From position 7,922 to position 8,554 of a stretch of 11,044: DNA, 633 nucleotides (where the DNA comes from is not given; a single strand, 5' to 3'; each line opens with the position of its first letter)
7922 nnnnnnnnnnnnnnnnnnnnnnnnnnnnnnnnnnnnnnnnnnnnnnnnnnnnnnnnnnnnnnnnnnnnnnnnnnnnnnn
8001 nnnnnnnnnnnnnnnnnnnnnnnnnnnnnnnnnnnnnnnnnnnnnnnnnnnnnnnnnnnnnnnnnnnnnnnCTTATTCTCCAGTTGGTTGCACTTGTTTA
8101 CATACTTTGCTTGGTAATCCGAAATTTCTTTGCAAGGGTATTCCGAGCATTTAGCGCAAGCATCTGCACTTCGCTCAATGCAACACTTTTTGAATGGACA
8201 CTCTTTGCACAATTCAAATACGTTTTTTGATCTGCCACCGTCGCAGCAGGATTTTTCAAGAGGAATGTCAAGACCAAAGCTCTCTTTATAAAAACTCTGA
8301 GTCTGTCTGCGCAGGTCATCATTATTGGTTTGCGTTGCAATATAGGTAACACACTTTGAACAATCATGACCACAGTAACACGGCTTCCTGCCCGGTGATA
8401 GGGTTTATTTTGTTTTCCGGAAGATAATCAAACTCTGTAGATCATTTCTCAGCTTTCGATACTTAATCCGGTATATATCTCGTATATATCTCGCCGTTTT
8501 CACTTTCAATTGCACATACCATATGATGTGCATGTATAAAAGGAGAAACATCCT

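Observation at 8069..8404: Hidden Cys-rich (DUF3795-like) reading frame, translationally coupled to the M24 gene but with no start codon; the track's 91-aa ORF is the wrong frame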

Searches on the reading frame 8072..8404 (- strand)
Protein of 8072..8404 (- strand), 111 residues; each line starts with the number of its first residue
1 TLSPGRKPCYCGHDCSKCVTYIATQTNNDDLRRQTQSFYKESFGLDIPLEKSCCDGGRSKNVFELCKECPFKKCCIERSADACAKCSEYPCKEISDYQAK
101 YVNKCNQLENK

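Call 7: search_protein_families(library=pfam, proteins=[window:8072-8404:-, window:8098-8373:-], max_evalue=0.01)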
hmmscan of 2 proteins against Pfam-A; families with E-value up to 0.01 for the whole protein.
seq(111 aa): 1 family
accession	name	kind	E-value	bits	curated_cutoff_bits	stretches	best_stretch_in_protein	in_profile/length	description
PF12675.12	DUF3795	-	1.9e-13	51.1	22.6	1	9-95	3-82/83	Protein of unknown function (DUF3795)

window:8098-8373:- (91 aa): 0 families
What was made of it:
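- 8069..8383 (-): DUF3795-domain remnant: 104 sense codons (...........NQLENK) plus TGA at 8071-8069. It has no start codon of its own. Pfam PF12675 at 51.1 bits (call 7).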

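Call 9: find_homologous_proteins(query=window:8072-8404:-)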
Query seq(111 aa) (111 aa): 80 proteins with E <= 0.001 among 85 candidates.
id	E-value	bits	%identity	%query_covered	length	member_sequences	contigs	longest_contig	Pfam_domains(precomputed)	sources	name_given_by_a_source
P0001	1.1e-56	208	87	94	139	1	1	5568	PF12675.13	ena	-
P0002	1.2e-56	208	88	94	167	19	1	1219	PF12675.13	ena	-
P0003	1.2e-55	205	88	92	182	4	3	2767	PF12675.13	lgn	-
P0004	1.6e-55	204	88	93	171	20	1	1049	PF12675.13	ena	-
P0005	2.0e-48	181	77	91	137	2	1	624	PF12675.13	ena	-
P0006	4.6e-48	180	75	91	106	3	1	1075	PF12675.13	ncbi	-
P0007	4.8e-46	174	79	86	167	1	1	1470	PF00118.30,PF12675.13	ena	-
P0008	8.1e-46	173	74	91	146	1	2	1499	PF12675.13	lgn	-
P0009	6.3e-45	170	73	93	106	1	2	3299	PF12675.13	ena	-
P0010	1.3e-42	163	72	90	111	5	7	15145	PF12675.13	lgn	-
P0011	2.0e-42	162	65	92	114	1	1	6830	PF12675.13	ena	-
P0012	2.3e-42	162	69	90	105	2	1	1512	PF12675.13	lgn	-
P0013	2.6e-42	162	69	90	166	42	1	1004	PF12675.13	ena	-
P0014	2.7e-42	162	71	90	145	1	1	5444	PF12675.13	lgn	-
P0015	3.9e-42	161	69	90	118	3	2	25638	PF12675.13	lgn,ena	-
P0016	1.2e-41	160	64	96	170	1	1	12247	PF12675.13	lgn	-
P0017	1.2e-41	160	73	91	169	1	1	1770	PF12675.13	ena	-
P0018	1.6e-41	159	70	92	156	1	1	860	PF12675.13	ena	-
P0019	2.7e-41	158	73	90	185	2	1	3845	PF12675.13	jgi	jgi:hypothetical protein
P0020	2.9e-41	158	66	92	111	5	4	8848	PF12675.13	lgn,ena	-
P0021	3.6e-41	158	68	92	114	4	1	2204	PF12675.13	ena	-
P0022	6.9e-41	157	60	91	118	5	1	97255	PF12675.13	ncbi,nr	ncbi:MAG TPA: hypothetical protein DDZ99_05670 [Clostridiales bacterium]|nr:hypothetical protein [Cl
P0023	6.5e-40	154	68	90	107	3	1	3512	PF12675.13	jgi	-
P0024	1.1e-39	153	81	75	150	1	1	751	PF12675.13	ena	-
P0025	1.2e-39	153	65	91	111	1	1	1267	PF12675.13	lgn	-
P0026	2.2e-39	152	65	91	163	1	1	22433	PF12675.13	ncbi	-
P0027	3.4e-39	152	65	90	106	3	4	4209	PF12675.13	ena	-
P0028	4.4e-39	151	61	92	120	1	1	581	PF12675.13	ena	-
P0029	7.5e-39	151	66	92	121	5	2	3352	PF12675.13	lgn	-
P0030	7.6e-39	151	63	90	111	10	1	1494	PF12675.13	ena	-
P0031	1.9e-38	149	63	90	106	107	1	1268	PF12675.13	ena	-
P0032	1.9e-38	149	65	93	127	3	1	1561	PF12675.13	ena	-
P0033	4.8e-38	148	62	92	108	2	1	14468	PF12675.13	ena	-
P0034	9.3e-38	147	59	95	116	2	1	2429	PF12675.13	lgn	-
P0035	1.6e-37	146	62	91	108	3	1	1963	PF12675.13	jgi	-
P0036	2.7e-37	146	76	77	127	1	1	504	PF12675.13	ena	-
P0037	4.2e-37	145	61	90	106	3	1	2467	PF12675.13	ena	-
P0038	7.2e-37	144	64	90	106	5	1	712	PF12675.13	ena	-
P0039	7.6e-37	144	63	90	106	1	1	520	PF12675.13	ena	-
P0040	7.9e-37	144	61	90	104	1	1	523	PF12675.13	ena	-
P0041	1.4e-36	143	62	90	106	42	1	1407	PF12675.13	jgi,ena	-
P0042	1.6e-36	143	61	90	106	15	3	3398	PF12675.13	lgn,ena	-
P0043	2.1e-36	143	64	89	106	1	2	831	PF12675.13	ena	-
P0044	3.5e-36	142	61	90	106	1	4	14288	PF12675.13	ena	-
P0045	4.1e-36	142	60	94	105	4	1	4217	PF12675.13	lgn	-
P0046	4.8e-36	142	61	94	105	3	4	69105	PF12675.13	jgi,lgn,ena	-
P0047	8.2e-36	141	62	90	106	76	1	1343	PF12675.13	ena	-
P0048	1.1e-35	140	63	90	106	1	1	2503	PF12675.13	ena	-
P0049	1.2e-35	140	60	90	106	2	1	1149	PF12675.13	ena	-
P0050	1.6e-35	140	61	89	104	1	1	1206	PF12675.13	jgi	jgi:hypothetical protein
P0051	1.8e-35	140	60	93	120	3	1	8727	PF12675.13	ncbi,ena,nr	ncbi:MAG: DUF3795 domain-containing protein [Firmicutes bacterium]|nr:DUF3795 domain-containing prot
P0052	1.8e-35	140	62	90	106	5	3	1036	PF12675.13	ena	-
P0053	1.9e-35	140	57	90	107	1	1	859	PF12675.13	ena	-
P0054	2.1e-35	139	59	91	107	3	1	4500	PF12675.13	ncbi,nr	ncbi:MAG TPA: DUF3795 domain-containing protein, partial [Clostridiales bacterium]|nr:DUF3795 domain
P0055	2.1e-35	139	62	92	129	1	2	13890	PF12675.13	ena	-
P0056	6.1e-35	138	62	90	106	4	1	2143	PF12675.13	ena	-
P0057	6.9e-35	138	59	90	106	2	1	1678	PF12675.13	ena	-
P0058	8.4e-35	138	62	90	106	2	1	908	PF12675.13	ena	-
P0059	1.4e-34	137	60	90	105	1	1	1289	PF12675.13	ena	-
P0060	1.6e-34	137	60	90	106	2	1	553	PF12675.13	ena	-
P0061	2.8e-34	136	57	92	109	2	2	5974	PF12675.13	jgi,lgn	jgi:hypothetical protein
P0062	5.1e-34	135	57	90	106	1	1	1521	PF12675.13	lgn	-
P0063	2.8e-33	133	60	90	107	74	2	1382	PF12675.13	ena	-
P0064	6.8e-33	131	53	91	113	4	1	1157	PF12675.13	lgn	-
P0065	1.0e-32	131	58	95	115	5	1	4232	PF12675.13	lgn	-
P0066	1.0e-32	131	56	90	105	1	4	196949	PF12675.13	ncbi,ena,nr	ncbi:MAG: DUF3795 domain-containing protein [Clostridia bacterium]|nr:DUF3795 domain-containing prot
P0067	1.5e-32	130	60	90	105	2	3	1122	PF12675.13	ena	-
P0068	5.3e-32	129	53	95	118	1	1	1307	PF12675.13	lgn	-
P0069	6.2e-32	128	59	90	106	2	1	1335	PF12675.13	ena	-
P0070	3.6e-30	123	53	93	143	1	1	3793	PF12675.13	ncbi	ncbi:MAG: DUF3795 domain-containing protein [Eubacteriales bacterium]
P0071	5.5e-28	116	58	79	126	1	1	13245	PF12675.13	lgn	-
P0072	3.6e-27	113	71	70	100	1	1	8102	PF12675.13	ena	-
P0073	1.6e-25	108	77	56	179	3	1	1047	PF12675.13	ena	-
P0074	5.2e-23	100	70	59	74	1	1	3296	PF12675.13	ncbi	-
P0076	2.8e-19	88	63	64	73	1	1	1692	PF12675.13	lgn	-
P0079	7.7e-17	80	52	69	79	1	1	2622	PF12675.13,PF01676.24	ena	-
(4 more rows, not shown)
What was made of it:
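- Checked: There are 80 database homologues, the best at E 1e-56 (call 9).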

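Call 14: find_encoding_contigs(protein=P0001, flank=3000, max_places=4)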
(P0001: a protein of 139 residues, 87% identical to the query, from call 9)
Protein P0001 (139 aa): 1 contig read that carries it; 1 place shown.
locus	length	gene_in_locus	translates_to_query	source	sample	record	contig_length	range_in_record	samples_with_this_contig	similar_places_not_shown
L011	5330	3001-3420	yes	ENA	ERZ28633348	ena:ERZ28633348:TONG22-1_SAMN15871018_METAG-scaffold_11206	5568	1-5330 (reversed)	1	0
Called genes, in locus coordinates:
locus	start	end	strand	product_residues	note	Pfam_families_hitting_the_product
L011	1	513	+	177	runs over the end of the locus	PF13302:Acetyltransf_3, PF00583:Acetyltransf_1 (weak)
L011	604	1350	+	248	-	PF05116:S6PP (faint), PF08282:Hydrolase_3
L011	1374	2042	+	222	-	PF03575:Peptidase_S51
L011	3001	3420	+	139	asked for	PF12675:DUF3795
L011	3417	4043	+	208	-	PF00583:Acetyltransf_1 (weak), PF13508:Acetyltransf_7 (weak), PF08445:FR47 (weak)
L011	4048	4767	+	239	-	PF00882:Zn_dep_PLPC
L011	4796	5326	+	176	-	PF13302:Acetyltransf_3, PF13420:Acetyltransf_4, PF00583:Acetyltransf_1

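Call 15: find_encoding_contigs(protein=P0003, flank=3000, max_places=4)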
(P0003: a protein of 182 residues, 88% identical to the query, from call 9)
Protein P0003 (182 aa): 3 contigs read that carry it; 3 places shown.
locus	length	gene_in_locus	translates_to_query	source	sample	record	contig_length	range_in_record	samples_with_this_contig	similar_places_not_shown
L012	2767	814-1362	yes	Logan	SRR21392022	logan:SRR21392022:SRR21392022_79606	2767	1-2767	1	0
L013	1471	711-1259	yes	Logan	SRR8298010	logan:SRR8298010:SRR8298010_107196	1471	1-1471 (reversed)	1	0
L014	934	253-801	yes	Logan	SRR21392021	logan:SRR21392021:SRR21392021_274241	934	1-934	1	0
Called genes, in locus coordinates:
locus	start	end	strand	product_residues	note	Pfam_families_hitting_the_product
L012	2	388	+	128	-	?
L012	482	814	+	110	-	-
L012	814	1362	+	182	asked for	PF12675:DUF3795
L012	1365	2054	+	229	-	PF00557:Peptidase_M24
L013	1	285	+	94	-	?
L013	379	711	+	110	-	-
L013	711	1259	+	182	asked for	PF12675:DUF3795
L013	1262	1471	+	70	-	?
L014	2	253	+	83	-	?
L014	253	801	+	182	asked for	PF12675:DUF3795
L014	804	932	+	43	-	?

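Call 23: find_related_loci(query=window:8072-8383:-, collection=genome_contigs, flank=5000)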
Query seq(104 aa) (104 aa) in genome_contigs; peptide patterns used: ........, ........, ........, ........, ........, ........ (x = any residue, [..] = any of these).
98 stretches matched a pattern; 69 encode a relative of the query (tblastn E <= 1e-3); 68 distinct loci.
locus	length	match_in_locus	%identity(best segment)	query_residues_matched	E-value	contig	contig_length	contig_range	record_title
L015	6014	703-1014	88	1-104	1e-61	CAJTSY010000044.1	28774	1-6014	MAG TPA_asm: uncultured Acetatifactor sp. isolate MGBC110447 genome assembly, contig: MGBC110447.44, whole genome shotgu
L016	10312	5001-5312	88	1-104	1e-61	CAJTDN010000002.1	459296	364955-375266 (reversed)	Lachnospiraceae bacterium isolate A96_90.MI.DSS genome assembly, contig: MGBC000092.2, whole genome shotgun sequence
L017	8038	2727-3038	88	1-104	9e-61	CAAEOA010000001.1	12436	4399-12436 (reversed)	MAG TPA_asm: Ruminococcaceae bacterium, isolate HGM13222, WGS project CAAEOA010000000 data, contig: ERS537327_19_k99_679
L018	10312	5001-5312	87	1-104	2e-60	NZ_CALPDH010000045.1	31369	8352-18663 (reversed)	Acetatifactor aquisgranensis strain DSM 110981 NODE_45_length_31369_cov_139.138598, whole genome shotgun sequence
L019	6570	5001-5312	91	1-104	2e-60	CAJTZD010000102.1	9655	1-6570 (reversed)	MAG TPA_asm: uncultured Acetatifactor sp. isolate MGBC113998 genome assembly, contig: MGBC113998.102, whole genome shotg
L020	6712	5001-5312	87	1-104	6e-59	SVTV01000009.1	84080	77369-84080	MAG: Oscillospiraceae bacterium isolate SIG704 NODE_6959_length_84080_cov_2.513418, whole genome shotgun sequence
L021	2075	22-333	88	1-104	6e-59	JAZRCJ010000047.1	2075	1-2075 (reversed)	MAG: Faecalimonas sp. isolate T1900045514_YK20190208.MAGScoT_cleanbin_000115 SGB_7590_k141_644064, whole genome shotgun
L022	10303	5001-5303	81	1-101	3e-56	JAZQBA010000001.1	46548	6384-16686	MAG: Acutalibacteraceae bacterium isolate T1900044642_TS20190108.MAGScoT_cleanbin_000010 SGB_1278_k141_1555420, whole ge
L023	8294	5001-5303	81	1-101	7e-56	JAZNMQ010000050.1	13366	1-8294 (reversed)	MAG: Candidatus Flemingiibacterium sp. isolate T1900044661_TS20190127.MAGScoT_cleanbin_000012 SGB_1524_k141_3172643, who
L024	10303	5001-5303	79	1-101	2e-55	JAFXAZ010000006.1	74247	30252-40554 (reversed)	MAG: Lachnospiraceae bacterium isolate RGIG6251 Sheep_Rectum-2__c134, whole genome shotgun sequence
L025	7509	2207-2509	77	1-101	5e-53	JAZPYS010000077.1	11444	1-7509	MAG: Acetatifactor sp. isolate T1900044646_TS20190112.MAGScoT_cleanbin_000051 SGB_1373_k141_855547, whole genome shotgun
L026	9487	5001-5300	79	2-101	3e-52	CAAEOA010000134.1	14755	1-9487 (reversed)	MAG TPA_asm: Ruminococcaceae bacterium, isolate HGM13222, WGS project CAAEOA010000000 data, contig: ERS537327_19_k99_687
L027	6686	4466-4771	76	1-102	2e-52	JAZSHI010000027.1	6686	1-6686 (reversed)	MAG: Acutalibacteraceae bacterium isolate T1900044575_TS20190041.MAGScoT_cleanbin_000051 SGB_489_k141_1769768, whole gen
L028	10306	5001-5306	87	1-102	2e-57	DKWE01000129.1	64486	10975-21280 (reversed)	MAG TPA_asm: Lachnospiraceae bacterium UBA7160 UBA7160_contig_8866, whole genome shotgun sequence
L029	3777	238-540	71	1-101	2e-49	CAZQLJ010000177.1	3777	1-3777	MAG TPA_asm: uncultured Clostridium sp. isolate SRP315200_co2_593 genome assembly, contig: NODE_49511_length_3777_cov_8.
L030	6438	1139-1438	76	2-101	2e-50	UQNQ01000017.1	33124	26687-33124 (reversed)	uncultured Clostridiales bacterium isolate UMGS461 genome assembly, contig: NODE_652_length_33124_cov_5.348242, whole ge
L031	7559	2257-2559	69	2-102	6e-47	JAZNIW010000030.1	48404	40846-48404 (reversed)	MAG: Acutalibacteraceae bacterium isolate T1900044683_TS20190149.MAGScoT_cleanbin_000006 SGB_1702_k141_1314306, whole ge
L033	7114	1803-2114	79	1-104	4e-55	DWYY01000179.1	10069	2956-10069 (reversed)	MAG TPA_asm: Candidatus Eisenbergiella merdipullorum isolate CHK179-7159 CHK179__C238872_L10069_SAMEA5754823, whole geno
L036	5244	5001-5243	86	1-81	3e-46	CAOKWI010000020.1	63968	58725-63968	MAG TPA_asm: uncultured Lachnospiraceae bacterium isolate SRR15730538_bin.30_metawrap_v1.3_MAG genome assembly, contig:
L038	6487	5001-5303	68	2-102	9e-46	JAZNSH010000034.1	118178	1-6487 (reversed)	MAG: Clostridia bacterium isolate T1900044810_TS20190276.MAGScoT_cleanbin_000007 SGB_2777_k141_1362264, whole genome sho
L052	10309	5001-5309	64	2-104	3e-41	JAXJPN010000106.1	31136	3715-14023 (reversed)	MAG: Faecalimonas sp. isolate DOME_MAG_1720 1720_C0128_k141_698429, whole genome shotgun sequence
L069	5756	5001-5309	80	1-103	7e-56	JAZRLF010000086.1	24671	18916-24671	MAG: Lachnospiraceae bacterium isolate T1900045442_YK20190133.MAGScoT_cleanbin_000010 SGB_7121_k141_456284, whole genome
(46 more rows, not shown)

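Call 28: search_protein_families(library=pfam, proteins=[L033:966-2120:+, L028:4746-5312:+, L028:4432-4764:+, L028:5291-6004:+, L033:2529-3284:+, L033:347-844:-, L033:3356-4228:+], max_evalue=0.01)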
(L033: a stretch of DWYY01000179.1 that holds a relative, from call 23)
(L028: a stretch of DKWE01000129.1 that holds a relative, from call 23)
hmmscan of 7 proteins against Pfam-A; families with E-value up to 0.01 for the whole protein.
L033:966-2120:+ (384 aa): 1 family
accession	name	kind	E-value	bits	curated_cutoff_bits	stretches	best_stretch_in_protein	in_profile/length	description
PF12675.12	DUF3795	-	2.9e-14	53.7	22.6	1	280-366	2-81/83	Protein of unknown function (DUF3795)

L028:4746-5312:+ (188 aa): 1 family
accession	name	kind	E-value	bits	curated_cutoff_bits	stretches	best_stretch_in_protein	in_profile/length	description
PF12675.12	DUF3795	-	7.9e-15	55.5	22.6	1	87-173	3-82/83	Protein of unknown function (DUF3795)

L028:4432-4764:+ (110 aa): 0 families

L028:5291-6004:+ (237 aa): 1 family
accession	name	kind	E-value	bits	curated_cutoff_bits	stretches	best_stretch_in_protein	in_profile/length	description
PF00557.29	Peptidase_M24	-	3.3e-17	63.4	23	1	11-224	3-201/208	Metallopeptidase family M24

L033:2529-3284:+ (251 aa): 3 families
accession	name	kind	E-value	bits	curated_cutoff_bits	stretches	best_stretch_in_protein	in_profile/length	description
PF12746.13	GNAT_acetyltran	-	4.7e-10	39.9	26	1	184-237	184-235/243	GNAT acetyltransferase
PF08445.16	FR47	-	0.00021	21.7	22.1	1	185-238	26-79/86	FR47-like protein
PF00583.31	Acetyltransf_1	-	0.0024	18.5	20.7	1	143-236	21-116/116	Acetyltransferase (GNAT) family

L033:347-844:- (165 aa): 0 families

L033:3356-4228:+ (290 aa): 0 families
